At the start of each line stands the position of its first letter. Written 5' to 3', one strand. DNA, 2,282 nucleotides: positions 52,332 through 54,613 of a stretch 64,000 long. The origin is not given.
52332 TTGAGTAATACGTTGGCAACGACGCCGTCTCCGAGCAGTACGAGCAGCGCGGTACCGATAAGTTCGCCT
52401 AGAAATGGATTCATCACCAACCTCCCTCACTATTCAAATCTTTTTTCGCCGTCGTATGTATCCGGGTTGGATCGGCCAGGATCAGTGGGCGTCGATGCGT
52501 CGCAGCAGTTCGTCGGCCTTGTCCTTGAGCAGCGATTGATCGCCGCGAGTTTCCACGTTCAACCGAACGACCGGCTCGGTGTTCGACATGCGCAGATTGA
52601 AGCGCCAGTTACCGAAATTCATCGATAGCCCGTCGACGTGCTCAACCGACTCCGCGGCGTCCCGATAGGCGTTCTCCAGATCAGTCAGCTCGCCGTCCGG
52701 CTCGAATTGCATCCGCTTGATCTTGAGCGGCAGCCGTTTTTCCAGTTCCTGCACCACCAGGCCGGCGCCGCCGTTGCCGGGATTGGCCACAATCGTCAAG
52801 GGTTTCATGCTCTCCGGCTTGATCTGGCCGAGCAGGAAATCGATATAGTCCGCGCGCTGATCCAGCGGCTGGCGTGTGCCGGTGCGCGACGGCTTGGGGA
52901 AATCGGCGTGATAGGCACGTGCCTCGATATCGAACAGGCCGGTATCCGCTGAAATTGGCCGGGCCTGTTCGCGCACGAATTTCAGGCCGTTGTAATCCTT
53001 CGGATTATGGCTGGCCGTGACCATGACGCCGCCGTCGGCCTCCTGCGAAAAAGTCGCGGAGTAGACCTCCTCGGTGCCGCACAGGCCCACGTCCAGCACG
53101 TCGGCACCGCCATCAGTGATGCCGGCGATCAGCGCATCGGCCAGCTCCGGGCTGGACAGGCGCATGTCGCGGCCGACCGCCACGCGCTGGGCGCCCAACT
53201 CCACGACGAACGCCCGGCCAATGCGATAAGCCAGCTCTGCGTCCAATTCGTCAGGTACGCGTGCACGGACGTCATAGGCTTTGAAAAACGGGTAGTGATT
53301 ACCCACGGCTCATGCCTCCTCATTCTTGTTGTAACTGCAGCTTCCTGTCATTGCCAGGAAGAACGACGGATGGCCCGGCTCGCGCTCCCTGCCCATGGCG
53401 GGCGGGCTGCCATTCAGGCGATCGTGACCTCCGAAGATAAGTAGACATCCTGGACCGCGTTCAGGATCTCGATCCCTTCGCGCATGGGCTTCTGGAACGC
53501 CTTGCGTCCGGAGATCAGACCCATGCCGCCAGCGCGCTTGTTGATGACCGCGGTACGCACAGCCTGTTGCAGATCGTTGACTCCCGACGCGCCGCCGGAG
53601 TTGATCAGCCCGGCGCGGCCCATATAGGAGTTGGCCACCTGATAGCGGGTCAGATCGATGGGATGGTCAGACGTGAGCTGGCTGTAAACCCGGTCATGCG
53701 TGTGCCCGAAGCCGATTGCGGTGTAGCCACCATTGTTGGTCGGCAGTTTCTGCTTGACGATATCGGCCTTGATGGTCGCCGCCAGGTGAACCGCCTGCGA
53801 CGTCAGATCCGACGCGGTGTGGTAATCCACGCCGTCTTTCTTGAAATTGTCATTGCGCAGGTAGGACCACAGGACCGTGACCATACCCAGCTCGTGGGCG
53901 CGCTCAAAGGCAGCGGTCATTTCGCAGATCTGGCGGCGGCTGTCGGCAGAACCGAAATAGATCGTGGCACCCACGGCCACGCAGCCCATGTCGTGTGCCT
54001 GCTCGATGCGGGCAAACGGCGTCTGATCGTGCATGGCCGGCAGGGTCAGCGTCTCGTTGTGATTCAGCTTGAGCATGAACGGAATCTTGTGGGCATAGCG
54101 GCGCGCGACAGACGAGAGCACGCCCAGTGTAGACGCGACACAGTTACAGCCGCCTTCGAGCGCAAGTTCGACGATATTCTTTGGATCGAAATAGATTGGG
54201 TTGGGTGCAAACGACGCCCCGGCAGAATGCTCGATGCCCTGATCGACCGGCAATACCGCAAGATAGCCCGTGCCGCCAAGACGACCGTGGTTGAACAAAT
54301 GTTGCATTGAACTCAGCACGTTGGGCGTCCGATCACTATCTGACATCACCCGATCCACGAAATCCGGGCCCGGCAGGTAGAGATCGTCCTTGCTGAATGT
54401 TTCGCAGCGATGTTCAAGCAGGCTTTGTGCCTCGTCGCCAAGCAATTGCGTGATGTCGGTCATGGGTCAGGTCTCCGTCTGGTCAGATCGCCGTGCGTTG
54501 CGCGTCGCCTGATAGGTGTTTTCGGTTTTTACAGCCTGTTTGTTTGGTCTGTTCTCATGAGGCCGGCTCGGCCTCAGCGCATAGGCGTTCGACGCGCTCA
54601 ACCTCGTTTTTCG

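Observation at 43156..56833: One co-oriented cluster appears to encode a glycerol-to-glycogen pathway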

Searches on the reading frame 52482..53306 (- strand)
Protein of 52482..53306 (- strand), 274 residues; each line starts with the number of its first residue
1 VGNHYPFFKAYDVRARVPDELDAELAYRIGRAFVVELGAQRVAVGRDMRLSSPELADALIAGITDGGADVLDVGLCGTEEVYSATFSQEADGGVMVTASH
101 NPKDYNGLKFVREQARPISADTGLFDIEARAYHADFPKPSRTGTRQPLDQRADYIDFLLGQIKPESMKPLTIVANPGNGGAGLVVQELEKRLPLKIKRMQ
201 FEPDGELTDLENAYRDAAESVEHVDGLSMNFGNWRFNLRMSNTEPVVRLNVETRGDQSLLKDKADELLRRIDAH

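Call 3: search_protein_families(library=pfam, proteins=[window:52482-53306:-])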
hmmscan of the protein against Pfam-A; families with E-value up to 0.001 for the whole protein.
window:52482-53306:- (274 aa): 3 families
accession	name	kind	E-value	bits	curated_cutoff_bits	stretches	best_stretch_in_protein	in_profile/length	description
PF02878.22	PGM_PMM_I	-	8.3e-35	119.9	22.5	1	8-132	4-132/138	Phosphoglucomutase/phosphomannomutase, alpha/beta/alpha domain I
PF00408.26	PGM_PMM_IV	-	1.3e-07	32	23.1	1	216-268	23-66/68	Phosphoglucomutase/phosphomannomutase, C-terminal domain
PF02879.22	PGM_PMM_II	-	2e-05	25.5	29.3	1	153-211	2-61/103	Phosphoglucomutase/phosphomannomutase, alpha/beta/alpha domain II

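Call 4: search_protein_families(library=ncbifam, proteins=[window:52482-53306:-])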
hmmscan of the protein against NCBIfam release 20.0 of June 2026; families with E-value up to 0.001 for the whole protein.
window:52482-53306:- (274 aa): 5 families
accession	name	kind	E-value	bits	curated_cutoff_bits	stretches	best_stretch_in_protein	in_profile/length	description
NF011943.0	PRK15414.1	subfamily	2.5e-76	257.6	801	2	7-204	6-210/456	phosphomannomutase CpsG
NF007088.0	PRK09542.1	equivalog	8.2e-62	209.7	618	2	7-208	11-214/456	phosphomannomutase/phosphoglucomutase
TIGR03990.1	Arch_GlmM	equivalog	6.9e-50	170.2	439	2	8-207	4-207/444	phosphoglucosamine mutase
NF046027.1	PhglucPhmanMutPgmG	equivalog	2.3e-40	138.6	600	1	8-207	10-208/460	phosphoglucomutase/phosphomannomutase PgmG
TIGR01455.1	glmM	equivalog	6.6e-28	97.6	447.55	1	13-206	6-208/442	phosphoglucosamine mutase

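Call 38: search_solved_structures(query=window:52482-53306:-, show_alignments=1, max_evalue=1e-10)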
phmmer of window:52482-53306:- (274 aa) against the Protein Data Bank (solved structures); distinct sequences matched with E-value up to 1e-10: 23.
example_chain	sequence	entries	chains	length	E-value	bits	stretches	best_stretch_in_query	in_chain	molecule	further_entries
5bmn_A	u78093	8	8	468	1.4e-77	263.9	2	5-207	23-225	Phosphoglucomutase | Phosphomannomutase/phosphoglucomutase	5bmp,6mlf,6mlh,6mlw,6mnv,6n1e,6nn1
6nn2_A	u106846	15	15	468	2e-77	263.4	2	5-207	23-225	Phosphoglucomutase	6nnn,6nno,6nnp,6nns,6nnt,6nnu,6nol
5kl0_A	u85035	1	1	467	2.2e-77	263.2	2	5-207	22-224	Phosphoglucomutase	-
3uw2_A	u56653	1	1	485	2.3e-29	105.9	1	7-207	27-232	Phosphoglucomutase/phosphomannomutase family protein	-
4mrq_A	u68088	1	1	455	6.7e-29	104.3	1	7-207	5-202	Phosphomannomutase/phosphoglucomutase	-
2fkf_A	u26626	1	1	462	6.7e-29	104.3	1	7-207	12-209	Phosphomannomutase/phosphoglucomutase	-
4il8_A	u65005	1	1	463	6.7e-29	104.3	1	7-207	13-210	Phosphomannomutase/phosphoglucomutase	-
1k35_A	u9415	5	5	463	6.8e-29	104.3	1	7-207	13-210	Phosphomannomutase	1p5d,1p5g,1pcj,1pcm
2h4l_X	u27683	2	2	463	6.8e-29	104.3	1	7-207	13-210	Phosphomannomutase/phosphoglucomutase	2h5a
3bkq_X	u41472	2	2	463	6.9e-29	104.3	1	7-207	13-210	Phosphomannomutase/phosphoglucomutase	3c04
1k2y_X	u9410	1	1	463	1.8e-28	102.9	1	7-207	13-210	phosphomannomutase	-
2fkm_X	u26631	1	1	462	2.5e-28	102.5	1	7-207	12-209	Phosphomannomutase/phosphoglucomutase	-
3rsm_A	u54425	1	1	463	3.3e-28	102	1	7-207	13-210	Phosphomannomutase/phosphoglucomutase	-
9du5_A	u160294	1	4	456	2.8e-27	99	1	8-207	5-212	Phosphoglucomutase/phosphomannomutase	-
1wqa_A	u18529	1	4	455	2.1e-26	96.2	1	8-232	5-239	phospho-sugar mutase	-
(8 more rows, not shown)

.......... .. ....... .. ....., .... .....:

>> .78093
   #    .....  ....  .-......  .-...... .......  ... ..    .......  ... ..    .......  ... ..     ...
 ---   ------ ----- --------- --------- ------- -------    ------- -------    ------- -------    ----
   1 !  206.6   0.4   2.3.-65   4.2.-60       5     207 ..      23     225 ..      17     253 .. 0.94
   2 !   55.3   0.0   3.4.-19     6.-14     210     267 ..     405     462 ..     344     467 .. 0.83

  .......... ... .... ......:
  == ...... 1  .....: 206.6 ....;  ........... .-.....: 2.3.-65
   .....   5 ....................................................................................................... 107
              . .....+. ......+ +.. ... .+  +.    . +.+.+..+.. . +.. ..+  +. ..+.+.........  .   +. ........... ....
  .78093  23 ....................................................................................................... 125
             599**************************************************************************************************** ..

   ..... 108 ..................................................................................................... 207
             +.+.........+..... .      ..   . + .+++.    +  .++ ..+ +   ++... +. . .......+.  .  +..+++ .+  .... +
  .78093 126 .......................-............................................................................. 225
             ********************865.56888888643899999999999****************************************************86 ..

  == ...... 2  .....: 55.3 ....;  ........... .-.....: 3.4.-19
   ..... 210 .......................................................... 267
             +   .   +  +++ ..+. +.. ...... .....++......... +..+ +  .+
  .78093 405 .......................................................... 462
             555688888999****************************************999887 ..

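Call 71: find_homologous_proteins(query=window:52482-53306:-, max_evalue=1e-40)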
Query window:52482-53306:- (274 aa): 7983 proteins with E <= 1e-40 among 8000 candidates; the best 120 are listed.
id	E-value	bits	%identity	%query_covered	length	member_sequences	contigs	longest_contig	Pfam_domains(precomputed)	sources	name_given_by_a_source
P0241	1.0e-178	610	100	100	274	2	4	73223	PF02878.23,PF00408.27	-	-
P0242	1.3e-127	443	76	76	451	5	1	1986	PF02878.23,PF00408.27,PF02879.23,PF02880.23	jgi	-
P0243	1.7e-127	442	78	76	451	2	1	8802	PF02878.23,PF00408.27,PF02879.23,PF02880.23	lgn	-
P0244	1.5e-126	439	75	76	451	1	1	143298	PF02878.23,PF00408.27,PF02879.23,PF02880.23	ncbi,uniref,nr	ncbi:phosphomannomutase [Salinisphaera orenii MK-B5]|uniref:phosphomannomutase n=1 Tax=Salinisphaera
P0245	2.9e-126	438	75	76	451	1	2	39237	PF02878.23,PF00408.27,PF02879.23,PF02880.23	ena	-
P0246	3.0e-126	438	75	76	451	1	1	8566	PF02878.23,PF00408.27,PF02879.23,PF02880.23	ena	-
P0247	3.1e-126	438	75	76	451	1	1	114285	PF02878.23,PF00408.27,PF02879.23,PF02880.23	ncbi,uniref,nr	ncbi:phosphomannomutase [Salinisphaera orenii]|uniref:phosphomannomutase n=1 Tax=Salinisphaera oreni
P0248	3.2e-126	438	75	76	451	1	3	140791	PF02878.23,PF00408.27,PF02879.23,PF02880.23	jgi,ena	-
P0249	5.9e-126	437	71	81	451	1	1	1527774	PF02878.23,PF00408.27,PF02879.23,PF02880.23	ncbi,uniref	ncbi:phosphomannomutase [Salinisphaera sp. T31B1]|uniref:phosphomannomutase n=1 Tax=Salinisphaera sp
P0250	2.9e-125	435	72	76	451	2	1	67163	PF02878.23,PF00408.27,PF02879.23,PF02880.23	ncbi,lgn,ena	-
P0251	1.0e-124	433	75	76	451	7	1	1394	PF02878.23,PF00408.27,PF02879.23,PF02880.23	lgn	-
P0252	7.4e-124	430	77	76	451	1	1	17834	PF02878.23,PF00408.27,PF02879.23,PF02880.23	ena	-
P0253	1.0e-123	430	73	76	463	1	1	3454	PF02878.23,PF00408.27,PF02879.23,PF02880.23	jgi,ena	-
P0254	3.8e-123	428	75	76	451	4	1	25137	PF02878.23,PF00408.27,PF02879.23,PF02880.23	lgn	-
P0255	4.6e-123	428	74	76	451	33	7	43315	PF02878.23,PF00408.27,PF02879.23,PF02880.23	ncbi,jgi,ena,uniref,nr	ncbi:phosphomannomutase [Salinisphaera sp.]|uniref:phosphomannomutase n=1 Tax=Salinisphaera sp. TaxI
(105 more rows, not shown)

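Call 72: find_encoding_contigs(protein=P0244, flank=10000, max_places=1)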
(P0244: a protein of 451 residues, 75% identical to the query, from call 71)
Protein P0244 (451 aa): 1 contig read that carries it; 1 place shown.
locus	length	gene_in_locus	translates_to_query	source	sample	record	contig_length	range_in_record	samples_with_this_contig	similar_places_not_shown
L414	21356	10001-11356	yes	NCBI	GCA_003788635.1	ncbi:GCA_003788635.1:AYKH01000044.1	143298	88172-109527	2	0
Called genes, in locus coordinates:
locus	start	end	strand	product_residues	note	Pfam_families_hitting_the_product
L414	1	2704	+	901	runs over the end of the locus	PF02739:5_3_exonuc_N, PF01367:5_3_exonuc, PF01612:DNA_pol_A_exo1, PF22619:DNA_polI_exo1, PF00476:DNA_pol_A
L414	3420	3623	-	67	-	-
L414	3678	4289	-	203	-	PF01926:MMR_HSR1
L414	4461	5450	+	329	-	PF00034:Cytochrom_C, PF13442:Cytochrome_CBB3 (weak), PF00034:Cytochrom_C, PF13442:Cytochrome_CBB3 (weak)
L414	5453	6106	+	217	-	PF13462:Thioredoxin_4 (weak), PF01323:DSBA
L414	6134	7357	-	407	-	PF03734:YkuD, PF24125:Cds6_C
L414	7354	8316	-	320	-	PF13428:TPR_14 (faint), PF13432:TPR_16 (weak), PF14559:TPR_19 (faint), PF13424:TPR_12 (faint), PF13432:TPR_16 (weak), PF13414:TPR_11 (weak), PF14534:DUF4440 (weak), PF24125:Cds6_C, +1 more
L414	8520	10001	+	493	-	PF00483:NTP_transferase, PF22640:ManC_GMP_beta-helix, PF01050:MannoseP_isomer, PF07883:Cupin_2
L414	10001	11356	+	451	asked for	PF02878:PGM_PMM_I, PF02879:PGM_PMM_II, PF02880:PGM_PMM_III, PF00408:PGM_PMM_IV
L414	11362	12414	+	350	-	PF01008:IF-2B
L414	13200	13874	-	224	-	-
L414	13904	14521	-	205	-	PF02798:GST_N, PF13417:GST_N_3, PF13409:GST_N_2, PF14497:GST_C_3 (weak), PF00043:GST_C, PF13410:GST_C_2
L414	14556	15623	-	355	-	PF01636:APH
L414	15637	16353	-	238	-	PF00440:TetR_N (weak), PF17932:TetR_C_24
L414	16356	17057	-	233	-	PF00300:His_Phos_1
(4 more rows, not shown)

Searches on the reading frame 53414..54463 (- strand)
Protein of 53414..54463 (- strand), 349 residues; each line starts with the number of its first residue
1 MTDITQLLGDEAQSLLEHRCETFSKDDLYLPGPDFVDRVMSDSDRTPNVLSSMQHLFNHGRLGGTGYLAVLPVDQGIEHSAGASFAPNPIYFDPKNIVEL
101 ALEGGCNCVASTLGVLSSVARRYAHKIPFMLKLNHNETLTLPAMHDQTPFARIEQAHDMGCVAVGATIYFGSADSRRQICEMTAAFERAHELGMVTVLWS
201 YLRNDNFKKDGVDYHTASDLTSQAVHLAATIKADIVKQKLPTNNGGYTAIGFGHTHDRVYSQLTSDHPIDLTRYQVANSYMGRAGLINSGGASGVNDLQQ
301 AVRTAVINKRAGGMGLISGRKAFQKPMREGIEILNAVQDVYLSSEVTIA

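Call 3: search_protein_families(library=pfam, proteins=[window:53414-54463:-])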
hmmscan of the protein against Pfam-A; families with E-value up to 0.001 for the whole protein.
window:53414-54463:- (349 aa): 1 family
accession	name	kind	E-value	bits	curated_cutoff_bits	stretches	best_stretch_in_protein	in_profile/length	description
PF01791.15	DeoC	-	2.6e-58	197.8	23.8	1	69-325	2-229/229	DeoC/LacD family aldolase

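Call 4: search_protein_families(library=ncbifam, proteins=[window:53414-54463:-])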
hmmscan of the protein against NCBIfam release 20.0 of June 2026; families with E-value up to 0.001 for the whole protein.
window:53414-54463:- (349 aa): 9 families
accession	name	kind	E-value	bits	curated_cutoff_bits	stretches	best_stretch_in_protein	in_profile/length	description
NF006707.0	PRK09250.1-4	equivalog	3e-191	635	327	1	2-349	5-355/355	class I fructose-bisphosphate aldolase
NF006706.0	PRK09250.1-3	equivalog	3.3e-189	628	664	1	1-349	1-350/350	class I fructose-bisphosphate aldolase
NF006705.0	PRK09250.1-2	equivalog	1.7e-163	543.5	682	1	1-349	1-349/349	class I fructose-bisphosphate aldolase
NF006704.0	PRK09250.1-1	equivalog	7e-63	212.3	277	1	44-342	16-306/308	class I fructose-bisphosphate aldolase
NF005321.0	PRK06852.1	equivalog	6.9e-22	77.9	420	1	64-343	33-293/308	aldolase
NF005556.0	PRK07226.1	subfamily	2.9e-20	72.7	241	1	66-239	19-180/267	2-amino-3,7-dideoxy-D-threo-hept-6-ulosonate synthase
NF040816.1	Fbpase1_Arch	equivalog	1.4e-13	50.9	430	1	69-237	22-183/271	class I fructose-bisphosphate aldolase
TIGR01949.1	ADH_synth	equivalog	1.3e-11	44.7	299.45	1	64-239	12-174/255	2-amino-3,7-dideoxy-D-threo-hept-6-ulosonate synthase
NF006081.0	PRK08227.1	equivalog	0.00068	19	297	0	106-200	82-174/291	3-hydroxy-5-phosphonooxypentane-2,4-dione thiolase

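Call 11: find_encoding_contigs(protein=window:53414-54463:-, flank=10000, max_places=10)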
Protein window:53414-54463:- (349 aa): no gene with exactly this product is on record in the collection.

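Call 33: find_related_loci(query=window:53414-54463:-, collection=genome_contigs, flank=10000)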
Query window:53414-54463:- (349 aa) in genome_contigs; peptide patterns used: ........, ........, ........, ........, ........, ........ (x = any residue, [..] = any of these).
600 stretches matched a pattern (row limit reached: there are more); 591 encode a relative of the query (tblastn E <= 1e-3); the best 80 are kept; 80 distinct loci.
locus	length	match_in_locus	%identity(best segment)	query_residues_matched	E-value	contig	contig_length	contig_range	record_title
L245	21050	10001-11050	82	1-349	0e+0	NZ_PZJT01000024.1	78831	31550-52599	Salinicola salarius strain DSM 18044 Salinicola-salarius_contig_24, whole genome shotgun sequence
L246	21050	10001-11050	82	1-349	0e+0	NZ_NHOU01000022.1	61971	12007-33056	Salinicola salarius strain 1A01339 scaffold22, whole genome shotgun sequence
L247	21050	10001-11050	82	1-349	0e+0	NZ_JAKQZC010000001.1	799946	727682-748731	Salinicola avicenniae strain S1-1-2 NODE_1_length_799946_cov_97.814837_cov_97.814837, whole genome shotgun sequence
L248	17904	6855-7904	83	1-349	0e+0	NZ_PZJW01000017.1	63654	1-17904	Salinicola acroporae strain LMG 28587 Salinicola-acroporae_contig_17, whole genome shotgun sequence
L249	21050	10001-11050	81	1-349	0e+0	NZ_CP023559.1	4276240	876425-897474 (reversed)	Salinicola tamaricis strain F01 chromosome, complete genome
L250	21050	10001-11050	81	1-349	0e+0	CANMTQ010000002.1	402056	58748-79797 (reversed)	uncultured Halomonas sp. isolate 2B2-126-J.fasta genome assembly, contig: NODE_2, whole genome shotgun sequence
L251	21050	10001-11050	81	1-349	0e+0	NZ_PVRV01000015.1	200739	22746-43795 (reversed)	Phytohalomonas tamaricis strain R4HLG17 NODE_15, whole genome shotgun sequence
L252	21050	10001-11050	81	1-349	0e+0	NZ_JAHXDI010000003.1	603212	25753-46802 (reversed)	Chromohalobacter moromii strain TMW 2.2308 3, whole genome shotgun sequence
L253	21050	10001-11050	80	1-349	0e+0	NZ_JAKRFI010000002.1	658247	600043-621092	Halomonas sp. McH1-25 NODE_2_length_658247_cov_40.944667, whole genome shotgun sequence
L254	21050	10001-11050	78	1-349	0e+0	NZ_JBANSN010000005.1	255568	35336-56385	Vreelandella arctica strain R06ZXJ2 NODE_5_length_255568_cov_49.393130, whole genome shotgun sequence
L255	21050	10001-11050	77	1-349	0e+0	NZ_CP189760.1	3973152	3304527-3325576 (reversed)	Halomonas sp. H2 chromosome, complete genome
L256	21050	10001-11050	78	1-349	0e+0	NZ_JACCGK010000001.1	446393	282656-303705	Vreelandella sedimenti strain QX-2 scaffold1, whole genome shotgun sequence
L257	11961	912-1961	77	1-349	0e+0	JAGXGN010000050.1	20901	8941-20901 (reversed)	MAG: Halomonas sp. isolate LH_M4 k141_495520, whole genome shotgun sequence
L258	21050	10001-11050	77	1-349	0e+0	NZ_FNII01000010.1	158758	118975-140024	Vreelandella arcis strain CGMCC 1.6494, whole genome shotgun sequence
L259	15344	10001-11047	76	1-349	0e+0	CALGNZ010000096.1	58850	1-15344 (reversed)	MAG: uncultured Granulosicoccaceae bacterium isolate L4_Bin_METABAT__61_1_1 genome assembly, contig: c_000000698864, who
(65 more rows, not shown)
